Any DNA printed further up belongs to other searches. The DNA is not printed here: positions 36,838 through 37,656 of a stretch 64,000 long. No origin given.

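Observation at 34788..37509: DsbA partner plus secreted Cys-rich pilin-like protein ending in a complete C-terminal Hint domain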

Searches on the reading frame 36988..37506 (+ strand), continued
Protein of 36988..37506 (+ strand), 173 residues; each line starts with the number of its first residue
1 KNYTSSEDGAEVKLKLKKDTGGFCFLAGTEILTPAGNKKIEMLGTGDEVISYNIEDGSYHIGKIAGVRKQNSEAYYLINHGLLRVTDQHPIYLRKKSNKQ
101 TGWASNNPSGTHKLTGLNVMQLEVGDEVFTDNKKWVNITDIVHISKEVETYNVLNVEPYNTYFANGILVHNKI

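Call 76: search_solved_structures(query=A3, max_evalue=0.001, show_alignments=2)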
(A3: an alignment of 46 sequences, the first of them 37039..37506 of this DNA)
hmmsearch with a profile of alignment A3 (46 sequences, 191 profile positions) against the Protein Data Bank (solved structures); distinct sequences matched with E-value up to 0.001: 53.
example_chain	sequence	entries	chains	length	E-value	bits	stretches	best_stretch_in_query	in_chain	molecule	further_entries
2lwy_A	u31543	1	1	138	3e-33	118.2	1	10-153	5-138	BACTERIAL INTEIN-LIKE DOMAIN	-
6y75_A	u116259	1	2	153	2.3e-28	102.3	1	10-153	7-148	NAD(P)(+)--arginine ADP-ribosyltransferase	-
6y75_B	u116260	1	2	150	2.3e-28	102.3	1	10-152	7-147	NAD(P)(+)--arginine ADP-ribosyltransferase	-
6tmm_BBB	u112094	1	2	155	2.4e-28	102.2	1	9-153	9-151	NAD(P)(+)--arginine ADP-ribosyltransferase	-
6tmm_AAA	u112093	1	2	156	2.6e-28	102.1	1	9-153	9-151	NAD(P)(+)--arginine ADP-ribosyltransferase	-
8w20_A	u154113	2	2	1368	8.9e-23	84.1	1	9-157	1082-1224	Intein C-terminal splicing domain-containing protein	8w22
7cfv_A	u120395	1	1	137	9.9e-16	61.1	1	34-153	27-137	Spl DnaX mini-intein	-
8ubs_A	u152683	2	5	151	1.2e-11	47.7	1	34-153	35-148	NrdJ-1 | Nrdj-1 intein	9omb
6rpp_A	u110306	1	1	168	2.1e-11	47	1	34-152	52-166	Cell division control protein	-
9hth_A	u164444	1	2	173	2.7e-11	46.6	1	36-153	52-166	DNA-directed DNA polymerase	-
4j2j_A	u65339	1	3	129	4.7e-11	45.8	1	10-113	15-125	Ataxin-1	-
1oa8_A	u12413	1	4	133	1.5e-10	44.2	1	10-115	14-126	ATAXIN-1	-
6rpq_A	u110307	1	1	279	1.5e-10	44.2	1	57-153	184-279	Ubiquitin-like protein SMT3,1108aa long hypothetical cell division control protein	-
6qaz_A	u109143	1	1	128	1.9e-10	43.9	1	13-153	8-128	cyanophage-like gp41-1 intein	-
2m41_B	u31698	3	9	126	2.1e-10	43.7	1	10-113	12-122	Ataxin-1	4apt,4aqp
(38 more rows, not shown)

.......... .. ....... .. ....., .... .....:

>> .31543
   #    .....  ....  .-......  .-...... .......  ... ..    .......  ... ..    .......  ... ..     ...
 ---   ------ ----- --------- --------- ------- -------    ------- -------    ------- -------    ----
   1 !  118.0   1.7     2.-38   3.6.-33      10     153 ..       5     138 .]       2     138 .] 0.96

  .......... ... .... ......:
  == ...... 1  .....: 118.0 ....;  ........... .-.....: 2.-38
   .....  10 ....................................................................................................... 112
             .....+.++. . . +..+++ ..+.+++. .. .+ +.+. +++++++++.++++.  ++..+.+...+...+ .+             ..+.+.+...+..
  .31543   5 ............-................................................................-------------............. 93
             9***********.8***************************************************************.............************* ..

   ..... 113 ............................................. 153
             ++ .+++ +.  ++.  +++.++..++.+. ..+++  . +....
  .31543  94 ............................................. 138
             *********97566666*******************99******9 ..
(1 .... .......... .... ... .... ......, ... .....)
